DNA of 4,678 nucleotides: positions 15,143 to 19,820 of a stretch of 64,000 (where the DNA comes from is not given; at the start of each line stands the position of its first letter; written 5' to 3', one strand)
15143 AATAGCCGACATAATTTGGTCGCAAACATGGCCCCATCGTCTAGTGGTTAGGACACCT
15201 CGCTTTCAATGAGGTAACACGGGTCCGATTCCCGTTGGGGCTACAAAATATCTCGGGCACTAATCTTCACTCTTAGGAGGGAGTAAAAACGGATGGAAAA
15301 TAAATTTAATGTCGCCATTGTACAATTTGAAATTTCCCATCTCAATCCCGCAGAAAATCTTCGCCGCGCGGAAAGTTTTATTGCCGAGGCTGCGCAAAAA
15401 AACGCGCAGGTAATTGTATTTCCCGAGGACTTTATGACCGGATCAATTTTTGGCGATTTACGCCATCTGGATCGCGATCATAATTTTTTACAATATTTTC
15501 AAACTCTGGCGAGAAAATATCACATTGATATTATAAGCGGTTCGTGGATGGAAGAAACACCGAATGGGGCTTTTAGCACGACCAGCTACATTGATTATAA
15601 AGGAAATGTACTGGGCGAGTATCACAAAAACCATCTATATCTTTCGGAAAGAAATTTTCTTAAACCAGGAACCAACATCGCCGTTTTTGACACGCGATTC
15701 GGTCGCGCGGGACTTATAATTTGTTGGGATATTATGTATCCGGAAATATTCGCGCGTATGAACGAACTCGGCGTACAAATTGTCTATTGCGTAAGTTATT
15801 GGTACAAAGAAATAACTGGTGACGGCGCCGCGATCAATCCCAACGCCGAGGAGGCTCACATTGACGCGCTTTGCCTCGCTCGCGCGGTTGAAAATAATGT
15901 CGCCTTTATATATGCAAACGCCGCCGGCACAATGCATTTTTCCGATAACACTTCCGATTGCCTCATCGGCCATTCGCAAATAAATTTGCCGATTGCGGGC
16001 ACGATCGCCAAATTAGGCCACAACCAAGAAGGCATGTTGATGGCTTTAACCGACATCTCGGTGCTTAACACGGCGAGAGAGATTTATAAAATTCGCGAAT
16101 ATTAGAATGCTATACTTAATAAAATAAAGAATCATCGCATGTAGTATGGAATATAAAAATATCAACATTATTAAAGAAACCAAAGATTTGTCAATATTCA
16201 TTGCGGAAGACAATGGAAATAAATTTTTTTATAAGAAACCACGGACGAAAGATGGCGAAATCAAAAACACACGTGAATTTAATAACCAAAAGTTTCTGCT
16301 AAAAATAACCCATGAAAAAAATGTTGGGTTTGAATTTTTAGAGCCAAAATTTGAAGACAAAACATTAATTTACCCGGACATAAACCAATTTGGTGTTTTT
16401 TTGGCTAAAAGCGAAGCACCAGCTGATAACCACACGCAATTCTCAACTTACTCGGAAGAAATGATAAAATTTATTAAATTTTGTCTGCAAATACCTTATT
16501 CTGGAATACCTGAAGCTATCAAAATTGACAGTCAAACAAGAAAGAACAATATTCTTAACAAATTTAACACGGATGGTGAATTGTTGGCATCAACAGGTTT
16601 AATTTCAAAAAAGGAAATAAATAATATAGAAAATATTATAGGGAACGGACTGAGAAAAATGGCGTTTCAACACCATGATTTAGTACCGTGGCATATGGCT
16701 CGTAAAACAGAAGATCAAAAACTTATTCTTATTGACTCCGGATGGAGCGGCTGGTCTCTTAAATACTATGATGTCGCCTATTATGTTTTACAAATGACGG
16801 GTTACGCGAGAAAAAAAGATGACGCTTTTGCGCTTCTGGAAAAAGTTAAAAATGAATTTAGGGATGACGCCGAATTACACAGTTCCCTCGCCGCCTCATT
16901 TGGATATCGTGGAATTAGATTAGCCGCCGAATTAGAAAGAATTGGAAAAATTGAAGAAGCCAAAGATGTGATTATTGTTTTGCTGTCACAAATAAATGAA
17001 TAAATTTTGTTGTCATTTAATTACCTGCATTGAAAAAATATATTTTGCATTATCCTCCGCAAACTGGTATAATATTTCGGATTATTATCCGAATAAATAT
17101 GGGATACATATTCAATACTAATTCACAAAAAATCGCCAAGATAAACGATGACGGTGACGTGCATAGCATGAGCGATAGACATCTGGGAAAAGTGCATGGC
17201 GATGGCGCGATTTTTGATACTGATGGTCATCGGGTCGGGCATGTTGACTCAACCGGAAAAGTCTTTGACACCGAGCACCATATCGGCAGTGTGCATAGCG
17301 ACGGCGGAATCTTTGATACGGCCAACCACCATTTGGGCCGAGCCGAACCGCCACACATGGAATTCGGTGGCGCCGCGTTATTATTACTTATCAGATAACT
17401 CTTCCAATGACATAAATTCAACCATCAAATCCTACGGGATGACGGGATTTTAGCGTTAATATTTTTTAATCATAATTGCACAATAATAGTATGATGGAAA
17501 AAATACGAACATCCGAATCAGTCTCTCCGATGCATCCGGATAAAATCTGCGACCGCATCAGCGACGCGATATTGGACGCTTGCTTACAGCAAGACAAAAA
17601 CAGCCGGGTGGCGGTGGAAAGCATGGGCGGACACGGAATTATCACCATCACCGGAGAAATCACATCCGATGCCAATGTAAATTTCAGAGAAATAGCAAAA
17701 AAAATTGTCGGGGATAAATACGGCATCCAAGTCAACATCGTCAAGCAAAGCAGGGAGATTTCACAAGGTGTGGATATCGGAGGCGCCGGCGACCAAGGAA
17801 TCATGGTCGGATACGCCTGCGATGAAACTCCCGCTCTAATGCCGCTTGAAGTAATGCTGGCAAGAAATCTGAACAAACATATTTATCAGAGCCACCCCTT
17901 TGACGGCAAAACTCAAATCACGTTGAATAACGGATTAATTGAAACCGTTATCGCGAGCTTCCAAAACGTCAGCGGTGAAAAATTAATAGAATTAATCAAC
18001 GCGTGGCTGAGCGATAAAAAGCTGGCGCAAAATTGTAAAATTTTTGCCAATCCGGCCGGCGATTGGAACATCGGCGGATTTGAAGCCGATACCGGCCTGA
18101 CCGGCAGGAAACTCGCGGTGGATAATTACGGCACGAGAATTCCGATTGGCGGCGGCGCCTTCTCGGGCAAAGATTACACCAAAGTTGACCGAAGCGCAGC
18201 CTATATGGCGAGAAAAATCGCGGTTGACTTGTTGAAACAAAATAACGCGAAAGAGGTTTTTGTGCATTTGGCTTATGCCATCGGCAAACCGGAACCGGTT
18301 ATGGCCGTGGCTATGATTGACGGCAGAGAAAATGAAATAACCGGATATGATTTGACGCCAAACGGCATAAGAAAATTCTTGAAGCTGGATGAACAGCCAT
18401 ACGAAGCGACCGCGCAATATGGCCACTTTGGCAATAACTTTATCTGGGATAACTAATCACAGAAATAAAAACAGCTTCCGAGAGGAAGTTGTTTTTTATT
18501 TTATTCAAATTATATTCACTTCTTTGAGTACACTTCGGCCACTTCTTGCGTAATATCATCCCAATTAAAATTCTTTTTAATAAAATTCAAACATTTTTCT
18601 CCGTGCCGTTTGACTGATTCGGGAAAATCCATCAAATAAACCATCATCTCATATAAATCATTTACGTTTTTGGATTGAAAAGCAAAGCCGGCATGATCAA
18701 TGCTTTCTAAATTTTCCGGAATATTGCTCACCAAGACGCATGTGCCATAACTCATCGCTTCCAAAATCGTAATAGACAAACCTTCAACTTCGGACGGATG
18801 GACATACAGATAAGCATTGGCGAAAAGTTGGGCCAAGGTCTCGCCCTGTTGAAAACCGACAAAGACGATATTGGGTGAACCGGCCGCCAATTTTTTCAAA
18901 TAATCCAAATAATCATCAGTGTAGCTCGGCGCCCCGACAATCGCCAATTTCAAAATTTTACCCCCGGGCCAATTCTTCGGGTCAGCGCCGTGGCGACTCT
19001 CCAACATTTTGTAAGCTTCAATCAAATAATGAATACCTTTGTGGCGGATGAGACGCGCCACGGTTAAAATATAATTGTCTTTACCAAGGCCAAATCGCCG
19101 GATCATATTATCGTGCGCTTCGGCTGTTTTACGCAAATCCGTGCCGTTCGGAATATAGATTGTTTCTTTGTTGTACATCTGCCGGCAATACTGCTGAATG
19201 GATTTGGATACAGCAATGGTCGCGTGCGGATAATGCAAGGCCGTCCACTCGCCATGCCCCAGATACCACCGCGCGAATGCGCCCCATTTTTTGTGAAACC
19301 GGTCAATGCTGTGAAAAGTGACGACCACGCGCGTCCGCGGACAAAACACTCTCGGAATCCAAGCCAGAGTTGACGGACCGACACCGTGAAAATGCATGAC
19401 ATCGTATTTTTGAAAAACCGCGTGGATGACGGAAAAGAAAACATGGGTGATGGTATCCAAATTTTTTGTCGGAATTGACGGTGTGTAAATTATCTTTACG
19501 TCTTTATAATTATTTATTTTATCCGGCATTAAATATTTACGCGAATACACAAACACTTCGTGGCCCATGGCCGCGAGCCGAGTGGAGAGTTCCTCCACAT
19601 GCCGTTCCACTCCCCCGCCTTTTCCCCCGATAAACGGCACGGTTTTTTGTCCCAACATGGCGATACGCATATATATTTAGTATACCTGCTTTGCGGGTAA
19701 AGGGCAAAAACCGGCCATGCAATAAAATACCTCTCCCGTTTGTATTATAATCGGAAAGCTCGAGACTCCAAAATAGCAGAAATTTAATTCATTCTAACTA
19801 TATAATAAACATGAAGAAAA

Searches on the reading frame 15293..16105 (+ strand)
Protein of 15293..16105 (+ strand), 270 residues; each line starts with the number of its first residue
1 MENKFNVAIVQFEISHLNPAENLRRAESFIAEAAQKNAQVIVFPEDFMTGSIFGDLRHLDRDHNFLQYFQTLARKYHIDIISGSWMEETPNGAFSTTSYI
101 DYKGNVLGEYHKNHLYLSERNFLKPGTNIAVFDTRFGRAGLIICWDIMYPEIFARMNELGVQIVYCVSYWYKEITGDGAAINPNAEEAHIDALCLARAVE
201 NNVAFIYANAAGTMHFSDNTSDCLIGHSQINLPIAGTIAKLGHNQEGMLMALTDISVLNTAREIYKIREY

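Call 9: search_protein_families(library=pfam, proteins=[window:15293-16105:+], max_evalue=0.001)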
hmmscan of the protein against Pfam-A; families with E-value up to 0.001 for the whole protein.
window:15293-16105:+ (270 aa): 1 family
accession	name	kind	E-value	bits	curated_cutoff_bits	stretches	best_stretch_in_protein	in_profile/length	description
PF00795.27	CN_hydrolase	-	3.5e-38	131.8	23.2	1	7-261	2-254/256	Carbon-nitrogen hydrolase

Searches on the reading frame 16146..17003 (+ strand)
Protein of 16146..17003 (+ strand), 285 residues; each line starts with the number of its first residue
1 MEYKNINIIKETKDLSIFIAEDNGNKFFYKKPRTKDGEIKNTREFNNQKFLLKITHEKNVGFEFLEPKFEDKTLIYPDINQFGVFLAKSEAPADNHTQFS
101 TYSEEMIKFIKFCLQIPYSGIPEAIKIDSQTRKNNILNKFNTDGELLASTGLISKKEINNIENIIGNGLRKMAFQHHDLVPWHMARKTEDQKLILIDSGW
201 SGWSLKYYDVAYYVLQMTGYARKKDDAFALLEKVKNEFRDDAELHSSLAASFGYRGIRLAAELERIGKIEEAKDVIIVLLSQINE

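Call 9: search_protein_families(library=pfam, proteins=[window:16146-17003:+], max_evalue=0.001)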
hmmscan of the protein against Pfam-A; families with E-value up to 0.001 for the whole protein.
window:16146-17003:+ (285 aa): 1 family
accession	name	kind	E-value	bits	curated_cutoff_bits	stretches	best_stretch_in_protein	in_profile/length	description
PF01633.27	Choline_kinase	-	1.1e-05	25.4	29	1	155-224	145-215/300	Choline/ethanolamine kinase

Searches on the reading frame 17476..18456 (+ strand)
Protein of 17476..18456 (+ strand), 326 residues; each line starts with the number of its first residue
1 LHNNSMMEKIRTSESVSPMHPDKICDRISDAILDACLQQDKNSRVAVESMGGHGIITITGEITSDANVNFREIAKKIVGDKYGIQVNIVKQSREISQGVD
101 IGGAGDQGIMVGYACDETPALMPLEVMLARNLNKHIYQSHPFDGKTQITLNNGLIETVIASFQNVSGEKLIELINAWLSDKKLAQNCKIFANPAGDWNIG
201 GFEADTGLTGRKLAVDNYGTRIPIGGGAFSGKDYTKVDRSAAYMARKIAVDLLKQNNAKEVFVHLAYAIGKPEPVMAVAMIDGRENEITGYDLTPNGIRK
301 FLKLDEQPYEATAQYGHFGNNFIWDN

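Call 9: search_protein_families(library=pfam, proteins=[window:17476-18456:+], max_evalue=0.001)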
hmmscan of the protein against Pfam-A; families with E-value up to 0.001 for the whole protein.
window:17476-18456:+ (326 aa): 3 families
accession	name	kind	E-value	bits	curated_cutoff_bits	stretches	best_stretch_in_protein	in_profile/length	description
PF02773.21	S-AdoMet_synt_C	-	2e-38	131.9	25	1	199-325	1-137/138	S-adenosylmethionine synthetase, C-terminal domain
PF00438.25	S-AdoMet_synt_N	-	1.9e-25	89.7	33.1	1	10-79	3-72/99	S-adenosylmethionine synthetase, N-terminal domain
PF02772.21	S-AdoMet_synt_M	-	6.6e-16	59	29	1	103-196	3-119/120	S-adenosylmethionine synthetase, central domain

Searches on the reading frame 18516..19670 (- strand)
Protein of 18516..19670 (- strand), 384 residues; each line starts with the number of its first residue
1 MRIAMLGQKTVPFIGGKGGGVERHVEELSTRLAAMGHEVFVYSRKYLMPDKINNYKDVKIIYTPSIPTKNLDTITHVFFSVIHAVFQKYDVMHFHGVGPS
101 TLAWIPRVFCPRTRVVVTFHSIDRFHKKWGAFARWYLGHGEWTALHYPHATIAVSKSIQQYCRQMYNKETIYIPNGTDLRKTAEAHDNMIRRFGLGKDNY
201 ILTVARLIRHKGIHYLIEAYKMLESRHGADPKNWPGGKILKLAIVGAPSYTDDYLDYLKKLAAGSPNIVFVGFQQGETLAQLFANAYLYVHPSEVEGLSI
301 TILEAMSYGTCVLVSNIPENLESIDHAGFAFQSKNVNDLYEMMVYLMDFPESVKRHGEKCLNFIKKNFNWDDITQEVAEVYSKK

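Call 9: search_protein_families(library=pfam, proteins=[window:18516-19670:-], max_evalue=0.001)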
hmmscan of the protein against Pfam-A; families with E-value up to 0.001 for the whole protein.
window:18516-19670:- (384 aa): 5 families
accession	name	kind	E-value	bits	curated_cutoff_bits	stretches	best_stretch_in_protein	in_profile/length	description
PF00534.26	Glycos_transf_1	-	3.1e-26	92.4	26.4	1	196-358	13-167/172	Glycosyl transferases group 1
PF13439.12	Glyco_transf_4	-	1.2e-23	84.5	28.5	1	19-180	2-169/170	Glycosyltransferase Family 4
PF13692.12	Glyco_trans_1_4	-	2.1e-21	77.1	27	1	199-347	2-140/142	Glycosyl transferases group 1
PF13579.12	Glyco_trans_4_4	-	2.4e-12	47.9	29.7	1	19-176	1-158/158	Glycosyl transferase 4-like domain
PF20706.3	GT4-conflict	-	1.4e-09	37.9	26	1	192-316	191-312/385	Family 4 Glycosyltransferase in conflict systems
